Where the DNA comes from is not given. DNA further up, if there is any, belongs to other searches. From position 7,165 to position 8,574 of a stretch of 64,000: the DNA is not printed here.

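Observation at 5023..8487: CbpA-type J-protein, HtrA protease and a bacterial eRF1-like (baeRF1) protein with a zinc ribbon in one apparent operon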

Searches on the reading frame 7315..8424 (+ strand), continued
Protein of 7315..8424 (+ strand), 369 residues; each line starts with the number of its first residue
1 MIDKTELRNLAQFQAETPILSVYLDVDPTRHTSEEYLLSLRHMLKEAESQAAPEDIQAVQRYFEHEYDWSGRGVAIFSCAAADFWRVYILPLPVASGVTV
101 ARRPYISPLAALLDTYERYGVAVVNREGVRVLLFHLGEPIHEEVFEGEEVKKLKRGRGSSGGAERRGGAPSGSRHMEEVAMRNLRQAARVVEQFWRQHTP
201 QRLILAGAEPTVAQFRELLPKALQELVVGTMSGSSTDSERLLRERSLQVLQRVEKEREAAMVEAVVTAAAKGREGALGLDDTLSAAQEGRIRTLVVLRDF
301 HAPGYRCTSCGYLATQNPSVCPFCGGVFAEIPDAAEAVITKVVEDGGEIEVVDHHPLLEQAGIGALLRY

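Call 27: fold_search(model_id=the predicted structure, library=pdb)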
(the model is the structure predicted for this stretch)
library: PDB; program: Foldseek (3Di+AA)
matches with E <= 10: 1188; with E <= 0.001: 46
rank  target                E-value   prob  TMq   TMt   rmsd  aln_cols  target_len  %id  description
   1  8v9l_z                1.5e-24  1.00  0.72  0.70   5.8       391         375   20  Cryo-EM structure of the Mycobacterium smegmatis 70S ribosome in complex with hibernation factor Msmeg1130 (Balon) and (released 2024-02-07)
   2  8v9j_z                5.9e-24  1.00  0.70  0.71   5.4       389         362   19  Cryo-EM structure of the Mycobacterium smegmatis 70S ribosome in complex with hibernation factor Msmeg1130 (Balon) (St (released 2024-02-07)
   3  8rd8_B                1.1e-19  1.00  0.64  0.65   9.0       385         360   16  Cryo-EM structure of P. urativorans 70S ribosome in complex with hibernation factors Balon and RaiA (structure 1). (released 2024-02-21)
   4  8rdw_B                1.4e-19  1.00  0.69  0.69   5.9       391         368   16  Cryo-EM structure of P. urativorans 70S ribosome in complex with hibernation factor Balon and EF-Tu(GDP) (structure 3) (released 2024-02-21)
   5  8rdv_B                2.4e-19  1.00  0.65  0.66  10.1       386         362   15  Cryo-EM structure of P. urativorans 70S ribosome in complex with hibernation factor Balon, mRNA and P-site tRNA (struc (released 2024-02-21)
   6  4af1                  2.6e-19  1.00  0.48  0.44  11.8       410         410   18  Archeal Release Factor aRF1 (released 2013-03-20)
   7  5lzv_ii               6.5e-18  1.00  0.51  0.46  10.1       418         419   16  Structure of the mammalian ribosomal termination complex with accommodated eRF1(AAQ) and ABCE1. (released 2016-11-30)
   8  5lzu_ii               1.7e-17  1.00  0.50  0.45  10.7       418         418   17  Structure of the mammalian ribosomal termination complex with accommodated eRF1 (released 2016-11-30)
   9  8v9k_z                2.5e-17  1.00  0.69  0.70   5.8       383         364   21  Cryo-EM structure of the Mycobacterium smegmatis 70S ribosome in complex with hibernation factor Rv2629 (Balon) (Struc (released 2024-02-07)
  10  9i2d_CR               2.5e-17  1.00  0.51  0.46  10.7       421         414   15  NMT1-NAC bound human RNC with 10 amino acid ARF1-linker (released 2026-02-04)
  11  3jag_ii               4.4e-16  1.00  0.49  0.45  10.2       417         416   16  Structure of a mammalian ribosomal termination complex with ABCE1, eRF1(AAQ), and the UAA stop codon (released 2015-08-12)
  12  6zme_CH               7.0e-16  1.00  0.49  0.45  15.9       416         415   18  SARS-CoV-2 Nsp1 bound to the human CCDC124-80S-eERF1 ribosome complex (released 2020-08-12)
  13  8ip8_bl               1.2e-15  1.00  0.48  0.42  10.6       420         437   18  Wheat 80S ribosome stalled on AUG-Stop boron dependently (released 2024-02-21)
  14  6p5n_Aq               1.3e-15  1.00  0.48  0.43  11.0       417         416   16  Structure of a mammalian 80S ribosome in complex with a single translocated Israeli Acute Paralysis Virus IRES and eR (released 2019-09-25)
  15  5lzt_ii               2.3e-15  1.00  0.28  0.25  15.8       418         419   17  Structure of the mammalian ribosomal termination complex with eRF1 and eRF3. (released 2016-11-30)
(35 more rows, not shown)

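Call 28: search_solved_structures(query=A1, max_evalue=0.1, show_alignments=5)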
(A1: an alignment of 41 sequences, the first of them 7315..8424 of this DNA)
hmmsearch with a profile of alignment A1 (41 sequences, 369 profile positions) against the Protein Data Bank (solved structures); distinct sequences matched with E-value up to 0.1: 4.
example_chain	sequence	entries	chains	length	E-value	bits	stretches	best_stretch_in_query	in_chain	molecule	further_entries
8v9j_z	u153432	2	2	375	2.6e-11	46.4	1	5-368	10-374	Ribosome hibernation factor Balon (MSMEG_1130)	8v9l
8v9k_z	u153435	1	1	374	6.4e-07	32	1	14-369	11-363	Ribosome hibernation factor Balon (Rv2629)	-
3e20_C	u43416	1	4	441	0.0021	20.5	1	172-309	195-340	Eukaryotic peptide chain release factor subunit 1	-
8ip8_bl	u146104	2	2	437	0.0035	19.7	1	174-299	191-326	eukaryotic release factor 1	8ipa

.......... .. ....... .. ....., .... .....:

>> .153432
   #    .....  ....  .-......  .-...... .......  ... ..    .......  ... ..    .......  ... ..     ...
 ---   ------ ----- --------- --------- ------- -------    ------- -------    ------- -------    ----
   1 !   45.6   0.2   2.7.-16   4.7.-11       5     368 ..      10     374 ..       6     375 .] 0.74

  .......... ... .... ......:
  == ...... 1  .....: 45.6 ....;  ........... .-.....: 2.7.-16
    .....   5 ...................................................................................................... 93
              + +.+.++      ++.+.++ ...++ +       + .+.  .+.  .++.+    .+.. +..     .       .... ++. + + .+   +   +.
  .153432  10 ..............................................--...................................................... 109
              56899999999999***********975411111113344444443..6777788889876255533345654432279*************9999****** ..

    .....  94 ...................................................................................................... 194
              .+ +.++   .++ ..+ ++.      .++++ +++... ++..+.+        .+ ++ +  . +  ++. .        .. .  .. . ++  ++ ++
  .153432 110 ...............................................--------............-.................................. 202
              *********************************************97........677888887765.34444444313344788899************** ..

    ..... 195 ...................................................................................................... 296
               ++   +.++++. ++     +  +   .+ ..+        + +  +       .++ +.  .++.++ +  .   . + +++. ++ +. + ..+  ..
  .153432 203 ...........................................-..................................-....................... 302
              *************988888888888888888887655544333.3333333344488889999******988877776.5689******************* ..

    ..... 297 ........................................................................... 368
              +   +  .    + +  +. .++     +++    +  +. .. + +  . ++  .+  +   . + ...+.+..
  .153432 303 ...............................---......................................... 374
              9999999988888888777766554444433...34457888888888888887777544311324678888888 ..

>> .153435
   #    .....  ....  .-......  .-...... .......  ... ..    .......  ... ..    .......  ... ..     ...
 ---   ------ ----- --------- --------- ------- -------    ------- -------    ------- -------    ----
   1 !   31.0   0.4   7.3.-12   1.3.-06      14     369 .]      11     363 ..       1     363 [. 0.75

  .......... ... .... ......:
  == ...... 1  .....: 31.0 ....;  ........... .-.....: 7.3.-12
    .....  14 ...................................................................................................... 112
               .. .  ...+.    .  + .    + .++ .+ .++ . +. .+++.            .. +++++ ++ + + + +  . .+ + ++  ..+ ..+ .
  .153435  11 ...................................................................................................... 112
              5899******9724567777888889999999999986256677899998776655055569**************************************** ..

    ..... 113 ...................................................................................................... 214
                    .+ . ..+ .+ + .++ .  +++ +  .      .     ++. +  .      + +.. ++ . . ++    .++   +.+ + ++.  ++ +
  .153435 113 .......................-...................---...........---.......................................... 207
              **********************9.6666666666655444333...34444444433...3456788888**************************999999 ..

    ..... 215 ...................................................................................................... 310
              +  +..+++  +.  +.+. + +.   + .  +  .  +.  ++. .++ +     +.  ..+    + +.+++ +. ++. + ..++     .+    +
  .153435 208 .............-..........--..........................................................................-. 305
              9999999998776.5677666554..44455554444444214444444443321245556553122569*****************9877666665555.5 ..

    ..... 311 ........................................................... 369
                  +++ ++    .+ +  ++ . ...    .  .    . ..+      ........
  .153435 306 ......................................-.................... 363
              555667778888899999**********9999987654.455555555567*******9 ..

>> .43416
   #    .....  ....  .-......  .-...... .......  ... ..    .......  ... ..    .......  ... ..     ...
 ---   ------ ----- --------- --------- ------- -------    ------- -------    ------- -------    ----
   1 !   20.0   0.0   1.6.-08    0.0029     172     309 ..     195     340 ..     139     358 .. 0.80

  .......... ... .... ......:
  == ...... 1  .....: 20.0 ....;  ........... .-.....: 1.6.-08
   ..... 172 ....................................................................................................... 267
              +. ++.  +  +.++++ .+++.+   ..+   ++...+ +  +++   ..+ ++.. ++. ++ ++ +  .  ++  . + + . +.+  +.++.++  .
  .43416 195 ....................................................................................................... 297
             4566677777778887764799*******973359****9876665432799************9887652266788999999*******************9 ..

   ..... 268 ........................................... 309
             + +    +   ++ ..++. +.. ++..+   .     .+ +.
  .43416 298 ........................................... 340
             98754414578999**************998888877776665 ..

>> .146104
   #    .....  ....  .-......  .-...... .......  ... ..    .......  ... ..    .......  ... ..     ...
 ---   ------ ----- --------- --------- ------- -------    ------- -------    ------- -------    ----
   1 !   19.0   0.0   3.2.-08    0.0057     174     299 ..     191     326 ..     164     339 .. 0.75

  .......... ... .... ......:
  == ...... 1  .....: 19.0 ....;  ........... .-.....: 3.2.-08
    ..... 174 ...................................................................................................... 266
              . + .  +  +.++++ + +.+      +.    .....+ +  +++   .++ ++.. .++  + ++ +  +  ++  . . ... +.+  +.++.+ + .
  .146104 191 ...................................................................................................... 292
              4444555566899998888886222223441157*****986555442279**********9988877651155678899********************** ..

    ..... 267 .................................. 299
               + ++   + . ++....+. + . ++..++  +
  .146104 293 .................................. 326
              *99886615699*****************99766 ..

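Call 29: search_protein_representatives(protein=window:7315-8424:+)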
Query: 369 residues. Proteins with E-value up to 0.001 (for the whole library): 3504; up to 1e-10: 1785; up to 1e-30: 267. The best 150 are listed.
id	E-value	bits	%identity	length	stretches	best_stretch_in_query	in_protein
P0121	8.5e-141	485.6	60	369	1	6-369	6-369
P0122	1.4e-110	386.3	51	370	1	2-369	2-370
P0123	1.2e-105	370.0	49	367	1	1-369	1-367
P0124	2.0e-98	346.3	47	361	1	1-369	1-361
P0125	6.5e-93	328.2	42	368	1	2-369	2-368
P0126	1.6e-87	310.4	45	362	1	1-369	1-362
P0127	3.0e-86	306.3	45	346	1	25-369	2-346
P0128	9.6e-86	304.6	46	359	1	2-369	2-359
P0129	1.0e-83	297.9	45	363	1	2-369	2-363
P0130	3.2e-82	293.0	43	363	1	2-369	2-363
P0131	3.2e-81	289.7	43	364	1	1-369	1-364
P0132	1.4e-77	277.8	39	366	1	1-369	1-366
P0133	8.6e-77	275.2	40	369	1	1-369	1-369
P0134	1.3e-74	267.9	41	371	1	1-369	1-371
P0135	3.4e-74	266.6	41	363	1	2-369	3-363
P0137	8.0e-73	262.1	41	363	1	6-369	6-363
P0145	9.3e-65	235.6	36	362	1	7-369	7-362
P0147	2.0e-63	231.2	37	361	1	6-369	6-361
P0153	1.0e-60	222.3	35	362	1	1-369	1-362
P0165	2.6e-50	188.1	34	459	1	6-369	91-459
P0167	1.5e-49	185.6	35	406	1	7-369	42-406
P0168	3.4e-49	184.4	37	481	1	8-368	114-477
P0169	6.1e-49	183.6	35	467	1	2-369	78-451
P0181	9.3e-46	173.1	34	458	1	15-369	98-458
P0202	1.3e-42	162.8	38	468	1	109-369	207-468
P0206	3.8e-42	161.2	32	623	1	6-369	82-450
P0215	3.1e-41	158.2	28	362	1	3-369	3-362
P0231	8.4e-40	153.5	35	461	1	11-369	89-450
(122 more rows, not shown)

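Call 43: search_protein_families(library=pfam, proteins=[P0145, P0168, P0215, P0124], max_evalue=0.001)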
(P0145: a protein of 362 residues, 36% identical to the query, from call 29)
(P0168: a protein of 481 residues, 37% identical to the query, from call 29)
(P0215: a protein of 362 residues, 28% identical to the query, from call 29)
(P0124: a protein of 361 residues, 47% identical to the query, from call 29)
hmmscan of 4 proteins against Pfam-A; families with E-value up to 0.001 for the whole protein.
P0145 (362 aa): 6 families
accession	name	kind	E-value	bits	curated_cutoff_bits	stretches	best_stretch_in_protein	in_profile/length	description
PF18854.6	baeRF_family10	-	2.3e-29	102.9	27.1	1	105-240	1-140/143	Bacterial archaeo-eukaryotic release factor family 10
PF18844.6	baeRF_family2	-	4e-11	43.7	26.9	1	125-258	7-144/149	Bacterial archaeo-eukaryotic release factor family 2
PF18859.6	acVLRF1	-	1.1e-07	32.6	27.1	1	142-248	25-126/130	Actinobacteria/chloroflexi VLRF1 release factor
PF21349.2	RUBY_RBDX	-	7.3e-06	25.8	26.5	1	297-317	1-23/30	Rubrerythrin, rubredoxin-like domain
PF18845.6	baeRF_family3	-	0.00014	22.7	31.5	1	166-282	55-168/168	Bacterial archaeo-eukaryotic release factor family 3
PF18846.6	baeRF_family5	-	0.00037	21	27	1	153-231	48-126/132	Bacterial archaeo-eukaryotic release factor family 5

P0168 (481 aa): 9 families
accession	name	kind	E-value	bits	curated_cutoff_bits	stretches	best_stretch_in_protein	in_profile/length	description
PF18854.6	baeRF_family10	-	2.2e-41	141.9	27.1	1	219-351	1-137/143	Bacterial archaeo-eukaryotic release factor family 10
PF18859.6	acVLRF1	-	1.3e-11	45.2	27.1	1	233-352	2-120/130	Actinobacteria/chloroflexi VLRF1 release factor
PF18844.6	baeRF_family2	-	4.4e-09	37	26.9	1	233-334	1-104/149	Bacterial archaeo-eukaryotic release factor family 2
PF13490.11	zf-HC2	-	3.3e-08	33.9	22.2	1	3-37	1-35/35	Putative zinc-finger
PF18845.6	baeRF_family3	-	3.9e-07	31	31.5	1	233-396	1-168/168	Bacterial archaeo-eukaryotic release factor family 3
PF03464.20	eRF1_2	-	1.2e-06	29.3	27.1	1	234-315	2-86/133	eRF1 domain 2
PF18856.6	baeRF_family12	-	6.4e-06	27.2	27.7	1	282-341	67-126/138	Bacterial archaeo-eukaryotic release factor family 12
PF03465.20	eRF1_3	-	3.5e-05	24.7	25.8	1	364-477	4-103/106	eRF1 domain 3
PF10116.14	Host_attach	-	0.0009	20.3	26.7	1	279-349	64-134/138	Protein required for attachment to host cells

P0215 (362 aa): 7 families
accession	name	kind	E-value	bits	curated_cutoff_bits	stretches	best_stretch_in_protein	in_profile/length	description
PF18854.6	baeRF_family10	-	6.1e-35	121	27.1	1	107-244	3-143/143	Bacterial archaeo-eukaryotic release factor family 10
PF18859.6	acVLRF1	-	4.8e-09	37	27.1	1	138-211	20-92/130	Actinobacteria/chloroflexi VLRF1 release factor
PF18856.6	baeRF_family12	-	2.8e-06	28.4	27.7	1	142-234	37-132/138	Bacterial archaeo-eukaryotic release factor family 12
PF18846.6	baeRF_family5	-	1.1e-05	26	27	1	120-224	3-118/132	Bacterial archaeo-eukaryotic release factor family 5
PF18844.6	baeRF_family2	-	4.3e-05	24.1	26.9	1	119-256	1-141/149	Bacterial archaeo-eukaryotic release factor family 2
PF03464.20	eRF1_2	-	6.8e-05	23.6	27.1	1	120-209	2-93/133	eRF1 domain 2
PF18845.6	baeRF_family3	-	0.00014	22.7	31.5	1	119-282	1-167/168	Bacterial archaeo-eukaryotic release factor family 3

P0124 (361 aa): 4 families
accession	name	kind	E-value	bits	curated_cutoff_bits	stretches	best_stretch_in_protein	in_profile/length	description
PF18854.6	baeRF_family10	-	4.5e-33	115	27.1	1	105-241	1-141/143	Bacterial archaeo-eukaryotic release factor family 10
PF18844.6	baeRF_family2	-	7.3e-15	55.8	26.9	1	120-256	2-142/149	Bacterial archaeo-eukaryotic release factor family 2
PF18859.6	acVLRF1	-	1.8e-07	31.9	27.1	1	119-216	2-99/130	Actinobacteria/chloroflexi VLRF1 release factor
PF18845.6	baeRF_family3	-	0.00037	21.3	31.5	1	119-282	1-168/168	Bacterial archaeo-eukaryotic release factor family 3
